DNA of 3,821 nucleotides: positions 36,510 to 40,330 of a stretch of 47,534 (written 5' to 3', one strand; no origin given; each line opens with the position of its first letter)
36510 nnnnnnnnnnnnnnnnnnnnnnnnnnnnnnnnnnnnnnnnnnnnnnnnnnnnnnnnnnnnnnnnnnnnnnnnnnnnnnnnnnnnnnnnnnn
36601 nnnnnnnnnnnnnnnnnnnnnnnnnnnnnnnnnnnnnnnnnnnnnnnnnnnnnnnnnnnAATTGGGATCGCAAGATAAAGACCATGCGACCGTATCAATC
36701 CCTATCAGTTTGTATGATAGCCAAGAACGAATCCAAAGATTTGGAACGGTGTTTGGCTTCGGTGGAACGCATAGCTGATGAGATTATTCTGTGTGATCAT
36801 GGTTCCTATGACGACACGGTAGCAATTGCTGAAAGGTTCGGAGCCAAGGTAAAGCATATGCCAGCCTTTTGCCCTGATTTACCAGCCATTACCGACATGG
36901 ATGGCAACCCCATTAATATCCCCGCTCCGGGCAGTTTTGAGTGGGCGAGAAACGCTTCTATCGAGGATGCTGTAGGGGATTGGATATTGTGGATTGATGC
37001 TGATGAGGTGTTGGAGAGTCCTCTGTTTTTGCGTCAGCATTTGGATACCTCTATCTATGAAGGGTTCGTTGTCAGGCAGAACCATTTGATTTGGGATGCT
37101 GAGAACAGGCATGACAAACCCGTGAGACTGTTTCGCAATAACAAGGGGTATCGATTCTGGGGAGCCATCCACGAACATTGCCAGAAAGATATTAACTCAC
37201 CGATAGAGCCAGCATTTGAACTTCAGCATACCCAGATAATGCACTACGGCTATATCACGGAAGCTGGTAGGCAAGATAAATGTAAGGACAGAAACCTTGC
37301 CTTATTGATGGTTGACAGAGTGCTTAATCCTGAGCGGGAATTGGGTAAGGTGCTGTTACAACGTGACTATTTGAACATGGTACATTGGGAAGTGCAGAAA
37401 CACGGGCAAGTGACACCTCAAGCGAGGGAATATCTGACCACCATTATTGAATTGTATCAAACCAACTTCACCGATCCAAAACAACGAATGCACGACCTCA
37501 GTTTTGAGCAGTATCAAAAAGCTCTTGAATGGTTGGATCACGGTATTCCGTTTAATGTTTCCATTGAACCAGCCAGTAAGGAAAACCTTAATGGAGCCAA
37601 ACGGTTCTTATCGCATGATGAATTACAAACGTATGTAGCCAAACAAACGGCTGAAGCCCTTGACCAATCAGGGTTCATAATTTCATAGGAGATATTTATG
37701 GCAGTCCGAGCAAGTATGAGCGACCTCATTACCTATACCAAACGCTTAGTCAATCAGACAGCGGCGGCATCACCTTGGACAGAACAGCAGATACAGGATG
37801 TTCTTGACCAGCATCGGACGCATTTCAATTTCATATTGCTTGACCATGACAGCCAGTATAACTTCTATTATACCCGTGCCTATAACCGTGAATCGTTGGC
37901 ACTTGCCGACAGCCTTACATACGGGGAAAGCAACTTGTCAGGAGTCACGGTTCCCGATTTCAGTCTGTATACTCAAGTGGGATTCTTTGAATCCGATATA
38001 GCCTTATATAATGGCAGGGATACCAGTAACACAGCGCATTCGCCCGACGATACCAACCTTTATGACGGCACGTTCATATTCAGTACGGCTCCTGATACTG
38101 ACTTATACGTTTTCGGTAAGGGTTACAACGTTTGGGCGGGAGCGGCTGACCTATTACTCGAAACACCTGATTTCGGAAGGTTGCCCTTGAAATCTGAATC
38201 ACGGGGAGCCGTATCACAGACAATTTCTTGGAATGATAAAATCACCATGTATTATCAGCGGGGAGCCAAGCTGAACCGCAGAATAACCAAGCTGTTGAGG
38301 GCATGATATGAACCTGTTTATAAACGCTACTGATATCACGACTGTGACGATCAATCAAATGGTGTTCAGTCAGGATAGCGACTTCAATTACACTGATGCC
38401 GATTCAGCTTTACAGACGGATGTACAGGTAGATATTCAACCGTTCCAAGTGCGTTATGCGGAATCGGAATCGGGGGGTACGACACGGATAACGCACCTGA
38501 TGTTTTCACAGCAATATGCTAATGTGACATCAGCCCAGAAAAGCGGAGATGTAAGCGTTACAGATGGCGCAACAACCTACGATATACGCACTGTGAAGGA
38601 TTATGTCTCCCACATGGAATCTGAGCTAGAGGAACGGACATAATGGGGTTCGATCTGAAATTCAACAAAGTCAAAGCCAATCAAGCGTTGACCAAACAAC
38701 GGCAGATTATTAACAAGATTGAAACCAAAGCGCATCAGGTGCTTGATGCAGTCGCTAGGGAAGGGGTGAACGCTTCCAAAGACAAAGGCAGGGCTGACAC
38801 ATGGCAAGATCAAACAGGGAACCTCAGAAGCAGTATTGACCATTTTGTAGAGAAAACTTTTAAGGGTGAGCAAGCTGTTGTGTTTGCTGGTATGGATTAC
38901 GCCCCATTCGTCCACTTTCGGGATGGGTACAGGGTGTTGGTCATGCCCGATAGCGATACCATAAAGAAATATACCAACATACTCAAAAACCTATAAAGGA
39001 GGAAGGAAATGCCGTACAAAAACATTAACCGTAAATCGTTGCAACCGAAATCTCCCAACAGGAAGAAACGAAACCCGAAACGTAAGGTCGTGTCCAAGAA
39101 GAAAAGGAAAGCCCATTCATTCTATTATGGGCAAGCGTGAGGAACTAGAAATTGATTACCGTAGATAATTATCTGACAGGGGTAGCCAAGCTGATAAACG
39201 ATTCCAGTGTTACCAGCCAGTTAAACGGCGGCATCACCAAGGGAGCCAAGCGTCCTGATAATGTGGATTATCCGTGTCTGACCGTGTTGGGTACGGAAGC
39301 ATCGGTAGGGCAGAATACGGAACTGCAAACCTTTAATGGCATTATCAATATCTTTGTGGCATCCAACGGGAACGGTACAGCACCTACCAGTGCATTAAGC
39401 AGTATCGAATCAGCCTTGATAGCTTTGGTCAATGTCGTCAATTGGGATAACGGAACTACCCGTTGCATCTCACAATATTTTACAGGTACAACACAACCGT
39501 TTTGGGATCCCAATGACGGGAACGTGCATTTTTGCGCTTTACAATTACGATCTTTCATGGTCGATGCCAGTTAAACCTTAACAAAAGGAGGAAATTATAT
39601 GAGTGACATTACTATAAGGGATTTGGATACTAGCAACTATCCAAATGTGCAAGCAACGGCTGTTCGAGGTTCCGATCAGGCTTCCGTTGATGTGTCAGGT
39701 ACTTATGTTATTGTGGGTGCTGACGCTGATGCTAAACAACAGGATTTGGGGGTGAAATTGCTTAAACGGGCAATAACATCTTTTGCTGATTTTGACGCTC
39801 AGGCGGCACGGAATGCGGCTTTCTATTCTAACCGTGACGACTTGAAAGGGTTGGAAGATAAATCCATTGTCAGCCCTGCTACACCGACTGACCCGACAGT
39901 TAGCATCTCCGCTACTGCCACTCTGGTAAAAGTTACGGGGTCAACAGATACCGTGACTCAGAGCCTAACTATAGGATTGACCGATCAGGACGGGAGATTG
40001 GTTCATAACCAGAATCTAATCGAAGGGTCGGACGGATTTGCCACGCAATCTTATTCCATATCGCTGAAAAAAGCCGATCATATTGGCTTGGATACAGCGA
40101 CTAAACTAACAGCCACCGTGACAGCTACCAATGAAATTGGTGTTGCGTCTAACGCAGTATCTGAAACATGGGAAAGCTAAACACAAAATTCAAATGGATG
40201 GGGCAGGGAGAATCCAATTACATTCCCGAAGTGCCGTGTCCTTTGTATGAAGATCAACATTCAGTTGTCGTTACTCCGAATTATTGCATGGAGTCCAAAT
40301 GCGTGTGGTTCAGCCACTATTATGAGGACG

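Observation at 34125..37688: Sugar-activation plus GT4-methyltransferase-GT2 megaenzyme embedded between the capsid and connector genes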

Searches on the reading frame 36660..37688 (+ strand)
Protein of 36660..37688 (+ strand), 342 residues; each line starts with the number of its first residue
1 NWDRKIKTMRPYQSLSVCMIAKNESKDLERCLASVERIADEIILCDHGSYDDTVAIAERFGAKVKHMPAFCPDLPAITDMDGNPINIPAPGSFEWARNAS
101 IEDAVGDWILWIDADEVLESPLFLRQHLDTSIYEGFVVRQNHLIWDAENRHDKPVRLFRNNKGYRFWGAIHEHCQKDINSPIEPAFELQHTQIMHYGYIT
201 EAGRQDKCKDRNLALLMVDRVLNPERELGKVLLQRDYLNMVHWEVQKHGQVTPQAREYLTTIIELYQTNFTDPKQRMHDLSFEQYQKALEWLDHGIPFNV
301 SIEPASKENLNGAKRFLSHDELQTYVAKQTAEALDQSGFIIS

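Call 31: search_solved_structures(query=window:36660-37688:+, max_evalue=0.001, show_alignments=2)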
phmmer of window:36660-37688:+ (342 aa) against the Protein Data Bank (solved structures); distinct sequences matched with E-value up to 0.001: 4.
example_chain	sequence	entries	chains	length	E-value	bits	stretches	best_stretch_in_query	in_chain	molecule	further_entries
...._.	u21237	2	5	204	2.7e-17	66.1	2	92-219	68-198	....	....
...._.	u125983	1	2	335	1.3e-07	34.2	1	16-224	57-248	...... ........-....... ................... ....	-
7msn_A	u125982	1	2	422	2.9e-07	33.1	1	17-224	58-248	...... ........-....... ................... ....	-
7msk_A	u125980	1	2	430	1.3e-05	27.7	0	10-216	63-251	Glyco_trans_2-like domain-containing protein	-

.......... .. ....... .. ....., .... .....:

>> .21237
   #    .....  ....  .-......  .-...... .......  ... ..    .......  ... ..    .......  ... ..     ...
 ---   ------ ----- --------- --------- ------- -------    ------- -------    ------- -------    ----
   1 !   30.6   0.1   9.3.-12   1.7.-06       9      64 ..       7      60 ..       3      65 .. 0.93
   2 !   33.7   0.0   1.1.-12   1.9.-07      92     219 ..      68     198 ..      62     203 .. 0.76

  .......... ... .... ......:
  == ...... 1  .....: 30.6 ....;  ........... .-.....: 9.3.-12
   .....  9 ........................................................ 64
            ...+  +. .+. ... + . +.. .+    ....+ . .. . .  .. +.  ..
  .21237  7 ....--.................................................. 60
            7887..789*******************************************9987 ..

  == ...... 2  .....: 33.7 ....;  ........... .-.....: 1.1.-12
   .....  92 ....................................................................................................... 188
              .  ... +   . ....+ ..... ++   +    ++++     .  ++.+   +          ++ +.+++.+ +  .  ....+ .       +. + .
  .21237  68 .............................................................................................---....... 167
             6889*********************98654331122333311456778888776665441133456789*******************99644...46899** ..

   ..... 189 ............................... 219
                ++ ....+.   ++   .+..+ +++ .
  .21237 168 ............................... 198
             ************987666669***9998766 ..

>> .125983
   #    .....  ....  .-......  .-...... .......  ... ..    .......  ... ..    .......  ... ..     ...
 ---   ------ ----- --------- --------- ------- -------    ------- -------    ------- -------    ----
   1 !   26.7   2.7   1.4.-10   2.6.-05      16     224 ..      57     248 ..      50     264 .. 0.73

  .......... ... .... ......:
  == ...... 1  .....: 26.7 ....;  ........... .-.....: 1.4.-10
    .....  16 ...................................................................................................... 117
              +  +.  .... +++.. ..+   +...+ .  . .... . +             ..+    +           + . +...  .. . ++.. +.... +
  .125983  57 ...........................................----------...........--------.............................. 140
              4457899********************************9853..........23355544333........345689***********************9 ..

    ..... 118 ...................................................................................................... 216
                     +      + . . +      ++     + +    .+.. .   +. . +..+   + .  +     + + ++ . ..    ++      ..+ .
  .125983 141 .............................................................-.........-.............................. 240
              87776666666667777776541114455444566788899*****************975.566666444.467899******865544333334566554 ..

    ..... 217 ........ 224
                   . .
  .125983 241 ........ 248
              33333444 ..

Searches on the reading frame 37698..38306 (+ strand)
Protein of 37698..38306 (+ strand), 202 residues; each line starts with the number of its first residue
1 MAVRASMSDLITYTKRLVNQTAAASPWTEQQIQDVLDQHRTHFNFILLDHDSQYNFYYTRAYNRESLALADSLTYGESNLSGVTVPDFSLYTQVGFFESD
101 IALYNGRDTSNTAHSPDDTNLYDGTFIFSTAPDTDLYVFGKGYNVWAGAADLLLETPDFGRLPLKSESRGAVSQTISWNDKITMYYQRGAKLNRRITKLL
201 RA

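Call 3: search_protein_families(library=pfam, proteins=[window:37698-38306:+], max_evalue=0.01)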
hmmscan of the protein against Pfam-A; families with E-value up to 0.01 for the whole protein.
window:37698-38306:+ (202 aa): 0 families

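Call 4: search_protein_families(library=phrogs, proteins=[window:37698-38306:+], max_evalue=0.01)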
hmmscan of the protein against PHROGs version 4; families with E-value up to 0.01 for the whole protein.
window:37698-38306:+ (202 aa): 0 families

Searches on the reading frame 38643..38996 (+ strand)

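Call 3: search_protein_families(library=pfam, proteins=[window:38643-38996:+], max_evalue=0.01)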
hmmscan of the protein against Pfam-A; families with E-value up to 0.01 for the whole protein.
window:38643-38996:+ (117 aa): 0 families

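Call 4: search_protein_families(library=phrogs, proteins=[window:38643-38996:+], max_evalue=0.01)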
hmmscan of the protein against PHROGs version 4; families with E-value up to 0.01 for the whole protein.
window:38643-38996:+ (117 aa): 2 families
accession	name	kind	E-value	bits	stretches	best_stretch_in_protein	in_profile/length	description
phrog_5377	-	unknown function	3.7e-12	47.5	1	19-71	16-65/147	-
phrog_5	-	connector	7.6e-07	30.2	1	22-92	101-173/239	tail completion or Neck1 protein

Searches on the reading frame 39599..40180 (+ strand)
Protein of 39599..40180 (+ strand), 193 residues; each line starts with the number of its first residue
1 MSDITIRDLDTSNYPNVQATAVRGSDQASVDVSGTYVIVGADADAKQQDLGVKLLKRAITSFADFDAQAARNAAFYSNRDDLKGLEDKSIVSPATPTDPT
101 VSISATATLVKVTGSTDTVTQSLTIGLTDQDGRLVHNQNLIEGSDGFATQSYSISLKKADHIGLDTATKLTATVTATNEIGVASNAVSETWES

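Call 3: search_protein_families(library=pfam, proteins=[window:39599-40180:+], max_evalue=0.01)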
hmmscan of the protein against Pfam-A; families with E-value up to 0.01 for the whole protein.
window:39599-40180:+ (193 aa): 0 families

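Call 4: search_protein_families(library=phrogs, proteins=[window:39599-40180:+], max_evalue=0.01)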
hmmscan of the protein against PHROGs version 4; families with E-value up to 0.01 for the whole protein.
window:39599-40180:+ (193 aa): 1 family
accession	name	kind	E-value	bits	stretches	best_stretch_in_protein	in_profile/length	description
phrog_8846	-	unknown function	0.0041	16.6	1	47-168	127-251/689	-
